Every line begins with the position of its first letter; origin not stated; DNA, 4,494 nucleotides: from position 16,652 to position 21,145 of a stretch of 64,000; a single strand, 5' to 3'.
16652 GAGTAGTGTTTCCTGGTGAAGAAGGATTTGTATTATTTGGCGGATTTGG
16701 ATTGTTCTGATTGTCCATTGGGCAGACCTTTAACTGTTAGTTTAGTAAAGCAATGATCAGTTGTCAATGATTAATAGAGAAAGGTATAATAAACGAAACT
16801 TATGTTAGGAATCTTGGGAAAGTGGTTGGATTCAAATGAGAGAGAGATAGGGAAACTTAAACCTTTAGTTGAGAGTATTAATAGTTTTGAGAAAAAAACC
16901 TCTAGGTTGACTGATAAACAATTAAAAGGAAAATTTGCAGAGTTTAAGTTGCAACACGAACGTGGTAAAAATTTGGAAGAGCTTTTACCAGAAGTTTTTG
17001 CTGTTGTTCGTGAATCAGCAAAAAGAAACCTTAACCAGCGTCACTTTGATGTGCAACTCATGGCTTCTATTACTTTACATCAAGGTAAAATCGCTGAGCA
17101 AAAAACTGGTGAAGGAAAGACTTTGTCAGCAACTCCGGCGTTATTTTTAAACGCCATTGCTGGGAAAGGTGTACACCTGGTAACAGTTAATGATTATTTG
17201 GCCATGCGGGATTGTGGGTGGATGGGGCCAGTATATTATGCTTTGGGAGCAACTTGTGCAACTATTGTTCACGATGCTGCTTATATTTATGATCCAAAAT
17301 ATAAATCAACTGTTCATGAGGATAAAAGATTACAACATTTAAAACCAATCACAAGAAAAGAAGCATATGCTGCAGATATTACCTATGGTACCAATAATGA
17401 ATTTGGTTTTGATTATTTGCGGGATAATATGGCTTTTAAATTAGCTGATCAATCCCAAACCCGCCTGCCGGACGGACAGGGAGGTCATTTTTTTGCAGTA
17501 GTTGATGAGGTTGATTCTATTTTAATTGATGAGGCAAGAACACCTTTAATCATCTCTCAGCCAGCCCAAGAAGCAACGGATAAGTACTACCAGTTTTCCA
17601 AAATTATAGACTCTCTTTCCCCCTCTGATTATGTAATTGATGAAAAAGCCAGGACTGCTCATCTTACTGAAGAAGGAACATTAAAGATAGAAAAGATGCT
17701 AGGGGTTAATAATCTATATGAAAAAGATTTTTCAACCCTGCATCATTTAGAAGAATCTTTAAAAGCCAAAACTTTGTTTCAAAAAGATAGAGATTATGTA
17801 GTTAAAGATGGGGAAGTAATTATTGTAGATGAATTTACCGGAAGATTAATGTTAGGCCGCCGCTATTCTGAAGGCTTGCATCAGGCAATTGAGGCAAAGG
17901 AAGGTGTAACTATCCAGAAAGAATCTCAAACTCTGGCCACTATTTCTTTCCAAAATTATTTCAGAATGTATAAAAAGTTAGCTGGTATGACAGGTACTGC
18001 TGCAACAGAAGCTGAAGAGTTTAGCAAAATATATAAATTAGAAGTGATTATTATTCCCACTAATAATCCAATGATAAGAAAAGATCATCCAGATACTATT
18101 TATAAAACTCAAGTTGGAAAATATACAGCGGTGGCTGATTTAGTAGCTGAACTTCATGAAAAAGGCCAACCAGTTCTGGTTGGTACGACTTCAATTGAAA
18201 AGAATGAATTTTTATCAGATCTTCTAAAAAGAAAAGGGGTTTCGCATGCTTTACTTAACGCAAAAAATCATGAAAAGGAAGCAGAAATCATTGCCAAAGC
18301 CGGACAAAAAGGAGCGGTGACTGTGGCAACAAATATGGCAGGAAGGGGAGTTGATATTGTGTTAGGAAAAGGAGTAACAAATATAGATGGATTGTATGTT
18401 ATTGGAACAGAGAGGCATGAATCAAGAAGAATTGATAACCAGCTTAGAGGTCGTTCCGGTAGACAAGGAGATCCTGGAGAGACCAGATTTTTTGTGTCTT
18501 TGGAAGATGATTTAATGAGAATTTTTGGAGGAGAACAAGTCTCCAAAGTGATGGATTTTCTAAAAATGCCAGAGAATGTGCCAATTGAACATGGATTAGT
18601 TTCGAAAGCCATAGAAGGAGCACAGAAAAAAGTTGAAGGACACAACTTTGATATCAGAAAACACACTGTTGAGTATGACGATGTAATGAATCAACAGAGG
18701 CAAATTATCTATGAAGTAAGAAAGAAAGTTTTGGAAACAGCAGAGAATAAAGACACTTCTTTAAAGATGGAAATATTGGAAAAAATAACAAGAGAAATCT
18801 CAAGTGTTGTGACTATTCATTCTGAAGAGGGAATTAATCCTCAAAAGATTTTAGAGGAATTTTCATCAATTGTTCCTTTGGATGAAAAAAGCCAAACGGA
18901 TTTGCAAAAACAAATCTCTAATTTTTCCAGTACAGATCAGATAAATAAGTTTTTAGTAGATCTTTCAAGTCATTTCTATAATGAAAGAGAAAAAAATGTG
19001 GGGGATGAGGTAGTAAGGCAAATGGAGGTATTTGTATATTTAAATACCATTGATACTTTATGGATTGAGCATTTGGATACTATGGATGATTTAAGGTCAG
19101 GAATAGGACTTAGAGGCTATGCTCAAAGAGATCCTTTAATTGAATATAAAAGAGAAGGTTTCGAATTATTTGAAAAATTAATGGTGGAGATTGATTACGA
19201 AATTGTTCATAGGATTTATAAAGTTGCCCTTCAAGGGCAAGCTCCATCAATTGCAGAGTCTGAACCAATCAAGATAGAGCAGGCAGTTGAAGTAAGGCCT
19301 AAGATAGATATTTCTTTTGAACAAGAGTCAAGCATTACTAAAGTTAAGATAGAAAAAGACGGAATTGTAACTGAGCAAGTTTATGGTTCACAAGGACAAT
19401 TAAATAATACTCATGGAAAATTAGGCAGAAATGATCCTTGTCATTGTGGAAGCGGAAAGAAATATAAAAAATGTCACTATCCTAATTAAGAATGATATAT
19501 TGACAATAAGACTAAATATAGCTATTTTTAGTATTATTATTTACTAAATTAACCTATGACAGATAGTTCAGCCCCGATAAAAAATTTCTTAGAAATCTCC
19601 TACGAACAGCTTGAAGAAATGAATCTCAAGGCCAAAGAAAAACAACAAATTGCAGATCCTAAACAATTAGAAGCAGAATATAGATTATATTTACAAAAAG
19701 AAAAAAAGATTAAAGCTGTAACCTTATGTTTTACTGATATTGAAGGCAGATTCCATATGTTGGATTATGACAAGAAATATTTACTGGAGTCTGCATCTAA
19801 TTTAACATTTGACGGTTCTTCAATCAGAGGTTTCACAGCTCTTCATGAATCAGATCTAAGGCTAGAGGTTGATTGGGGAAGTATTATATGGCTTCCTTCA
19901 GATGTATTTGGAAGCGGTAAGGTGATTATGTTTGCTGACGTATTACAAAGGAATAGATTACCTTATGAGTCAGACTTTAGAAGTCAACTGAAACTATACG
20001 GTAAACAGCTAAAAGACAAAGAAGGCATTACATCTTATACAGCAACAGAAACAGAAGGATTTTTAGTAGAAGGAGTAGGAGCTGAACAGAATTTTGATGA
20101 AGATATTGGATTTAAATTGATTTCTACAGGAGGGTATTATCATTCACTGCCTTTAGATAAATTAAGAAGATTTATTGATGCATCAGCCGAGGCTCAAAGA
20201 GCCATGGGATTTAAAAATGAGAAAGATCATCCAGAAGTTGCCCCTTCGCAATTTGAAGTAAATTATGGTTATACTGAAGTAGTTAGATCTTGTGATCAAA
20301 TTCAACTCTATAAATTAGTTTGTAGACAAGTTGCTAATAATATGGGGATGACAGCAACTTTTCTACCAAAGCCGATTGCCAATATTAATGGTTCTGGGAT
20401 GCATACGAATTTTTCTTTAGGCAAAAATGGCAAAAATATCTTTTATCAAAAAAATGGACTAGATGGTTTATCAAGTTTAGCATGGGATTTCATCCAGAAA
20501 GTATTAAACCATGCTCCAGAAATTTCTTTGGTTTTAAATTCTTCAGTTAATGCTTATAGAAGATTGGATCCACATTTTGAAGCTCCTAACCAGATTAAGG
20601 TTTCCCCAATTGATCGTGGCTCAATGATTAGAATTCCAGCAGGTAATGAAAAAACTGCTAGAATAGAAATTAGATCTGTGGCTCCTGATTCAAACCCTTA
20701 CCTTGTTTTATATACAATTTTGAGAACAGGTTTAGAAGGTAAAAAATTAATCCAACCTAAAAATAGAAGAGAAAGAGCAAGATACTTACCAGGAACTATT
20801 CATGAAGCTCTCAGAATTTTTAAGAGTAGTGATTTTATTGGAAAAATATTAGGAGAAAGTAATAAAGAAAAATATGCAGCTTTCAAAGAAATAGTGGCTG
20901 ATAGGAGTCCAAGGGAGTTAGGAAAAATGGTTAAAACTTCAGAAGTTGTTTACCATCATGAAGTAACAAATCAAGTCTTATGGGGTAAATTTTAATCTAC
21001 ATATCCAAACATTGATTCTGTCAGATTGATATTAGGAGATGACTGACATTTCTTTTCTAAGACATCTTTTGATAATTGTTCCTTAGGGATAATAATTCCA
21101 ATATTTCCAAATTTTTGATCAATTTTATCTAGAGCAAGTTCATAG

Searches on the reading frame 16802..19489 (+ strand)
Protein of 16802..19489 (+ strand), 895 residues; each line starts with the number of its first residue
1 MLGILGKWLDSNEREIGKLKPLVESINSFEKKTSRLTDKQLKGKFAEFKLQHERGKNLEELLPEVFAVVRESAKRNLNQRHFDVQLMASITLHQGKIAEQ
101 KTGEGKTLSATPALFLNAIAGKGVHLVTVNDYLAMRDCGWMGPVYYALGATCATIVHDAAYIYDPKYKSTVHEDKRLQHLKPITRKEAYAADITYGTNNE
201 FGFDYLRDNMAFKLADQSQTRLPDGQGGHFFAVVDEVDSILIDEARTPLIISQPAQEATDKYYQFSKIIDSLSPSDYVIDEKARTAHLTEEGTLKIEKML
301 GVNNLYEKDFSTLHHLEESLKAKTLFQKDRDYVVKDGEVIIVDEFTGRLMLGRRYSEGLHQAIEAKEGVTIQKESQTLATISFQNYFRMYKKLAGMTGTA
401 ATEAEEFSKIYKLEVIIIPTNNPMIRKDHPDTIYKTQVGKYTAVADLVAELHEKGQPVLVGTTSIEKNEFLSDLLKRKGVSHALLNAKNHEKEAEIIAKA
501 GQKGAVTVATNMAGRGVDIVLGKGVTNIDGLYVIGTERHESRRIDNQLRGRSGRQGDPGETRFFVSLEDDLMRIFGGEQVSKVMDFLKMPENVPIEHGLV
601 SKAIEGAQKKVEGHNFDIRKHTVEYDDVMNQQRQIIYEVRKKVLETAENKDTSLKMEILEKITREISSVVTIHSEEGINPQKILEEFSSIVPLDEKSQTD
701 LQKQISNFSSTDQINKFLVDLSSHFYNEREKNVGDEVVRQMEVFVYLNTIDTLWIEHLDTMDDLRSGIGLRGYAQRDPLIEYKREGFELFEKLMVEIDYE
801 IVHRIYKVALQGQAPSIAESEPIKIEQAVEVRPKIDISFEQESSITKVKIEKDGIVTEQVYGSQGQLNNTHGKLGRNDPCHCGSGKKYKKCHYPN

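Call 47: search_protein_families(library=pfam, proteins=[window:16802-19489:+], max_evalue=0.001)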
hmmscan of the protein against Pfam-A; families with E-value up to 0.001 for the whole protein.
window:16802-19489:+ (895 aa): 6 families
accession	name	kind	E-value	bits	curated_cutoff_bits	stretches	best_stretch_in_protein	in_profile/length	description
PF07517.20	SecA_DEAD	-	1.4e-111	372.8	24.6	1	8-408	4-290/290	SecA DEAD-like domain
PF21090.3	P-loop_SecA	-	3.9e-78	262.2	27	2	423-523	1-101/205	SecA P-loop domain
PF07516.18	SecA_SW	-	1.9e-59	201.5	26.7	1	594-808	1-199/200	SecA Wing and Scaffold domain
PF01043.26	SecA_PP_bind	-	2.8e-40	137.8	23.5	1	258-364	2-110/110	SecA preprotein cross-linking domain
PF02810.21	SEC-C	-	1.1e-08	35.2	20.4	1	876-894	1-19/19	SEC-C motif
PF00271.37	Helicase_C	-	9.8e-07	29.5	23.5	1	440-556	2-110/110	Helicase conserved C-terminal domain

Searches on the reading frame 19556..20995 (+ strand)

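Call 46: search_protein_families(library=pfam, proteins=[window:19556-20995:+], max_evalue=0.001)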
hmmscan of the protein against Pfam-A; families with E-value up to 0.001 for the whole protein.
window:19556-20995:+ (479 aa): 2 families
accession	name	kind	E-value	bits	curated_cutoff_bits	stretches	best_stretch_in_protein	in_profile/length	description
PF00120.29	Gln-synt_C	-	5.8e-73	246.3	24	1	140-445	3-326/344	Glutamine synthetase, catalytic domain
PF03951.24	Gln-synt_N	-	3.4e-12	46.3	33.4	1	52-130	2-80/82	Glutamine synthetase, beta-Grasp domain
